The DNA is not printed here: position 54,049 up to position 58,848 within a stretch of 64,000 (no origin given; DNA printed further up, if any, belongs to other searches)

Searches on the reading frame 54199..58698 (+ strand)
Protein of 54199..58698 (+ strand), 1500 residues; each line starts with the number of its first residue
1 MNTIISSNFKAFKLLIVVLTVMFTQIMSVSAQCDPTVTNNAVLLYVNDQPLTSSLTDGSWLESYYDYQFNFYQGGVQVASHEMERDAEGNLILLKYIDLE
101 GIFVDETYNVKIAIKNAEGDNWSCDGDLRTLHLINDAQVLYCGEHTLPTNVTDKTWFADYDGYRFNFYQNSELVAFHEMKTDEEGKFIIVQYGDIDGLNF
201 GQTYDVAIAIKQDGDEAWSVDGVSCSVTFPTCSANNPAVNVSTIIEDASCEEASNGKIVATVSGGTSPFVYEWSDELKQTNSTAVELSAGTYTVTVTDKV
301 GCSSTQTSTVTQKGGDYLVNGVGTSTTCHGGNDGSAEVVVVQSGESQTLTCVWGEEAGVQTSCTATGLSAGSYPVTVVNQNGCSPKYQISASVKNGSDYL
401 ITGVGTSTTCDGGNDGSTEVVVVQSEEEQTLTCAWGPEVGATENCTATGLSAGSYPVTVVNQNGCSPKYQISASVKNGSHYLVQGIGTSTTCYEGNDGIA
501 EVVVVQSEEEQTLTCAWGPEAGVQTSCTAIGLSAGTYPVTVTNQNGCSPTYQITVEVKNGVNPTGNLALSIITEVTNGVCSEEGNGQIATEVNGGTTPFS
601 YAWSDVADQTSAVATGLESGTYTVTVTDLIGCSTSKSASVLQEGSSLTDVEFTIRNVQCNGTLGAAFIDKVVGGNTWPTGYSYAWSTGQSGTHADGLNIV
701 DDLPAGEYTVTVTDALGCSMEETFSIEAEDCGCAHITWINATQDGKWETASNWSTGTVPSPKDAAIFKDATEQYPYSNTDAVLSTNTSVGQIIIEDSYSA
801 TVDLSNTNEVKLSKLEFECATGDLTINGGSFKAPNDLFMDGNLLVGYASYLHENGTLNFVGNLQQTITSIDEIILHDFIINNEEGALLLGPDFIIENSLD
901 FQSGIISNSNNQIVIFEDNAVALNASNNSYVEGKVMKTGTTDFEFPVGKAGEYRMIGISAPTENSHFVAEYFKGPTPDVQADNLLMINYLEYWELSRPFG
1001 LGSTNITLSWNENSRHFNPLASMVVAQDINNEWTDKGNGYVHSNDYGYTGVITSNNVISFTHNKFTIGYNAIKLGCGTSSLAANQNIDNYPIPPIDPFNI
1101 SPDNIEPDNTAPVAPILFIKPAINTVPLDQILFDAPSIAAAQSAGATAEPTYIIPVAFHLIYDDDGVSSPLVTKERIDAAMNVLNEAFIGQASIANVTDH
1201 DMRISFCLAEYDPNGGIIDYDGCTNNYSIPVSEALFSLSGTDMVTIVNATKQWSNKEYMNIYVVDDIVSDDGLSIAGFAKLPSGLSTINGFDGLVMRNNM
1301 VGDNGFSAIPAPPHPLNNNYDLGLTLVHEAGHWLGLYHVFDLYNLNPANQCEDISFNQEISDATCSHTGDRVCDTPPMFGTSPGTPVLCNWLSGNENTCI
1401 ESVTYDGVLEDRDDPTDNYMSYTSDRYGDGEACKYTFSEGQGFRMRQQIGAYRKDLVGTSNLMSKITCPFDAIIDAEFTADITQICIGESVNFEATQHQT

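Call 76: search_protein_families(library=pfam, proteins=[window:54199-58698:+], max_evalue=0.001)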
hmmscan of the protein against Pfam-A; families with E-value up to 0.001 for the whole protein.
window:54199-58698:+ (1500 aa): 3 families
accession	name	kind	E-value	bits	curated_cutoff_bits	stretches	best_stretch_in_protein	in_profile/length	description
PF13573.12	SprB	-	7.6e-12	45.1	28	2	243-275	2-34/37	SprB repeat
PF05572.19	Peptidase_M43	-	2.5e-08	34.4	23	1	1250-1378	9-104/152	Pregnancy-associated plasma protein-A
PF15780.11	ASH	-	0.00014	22.4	27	0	503-524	60-81/98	Abnormal spindle-like microcephaly-assoc'd, ASPM-SPD-2-Hydin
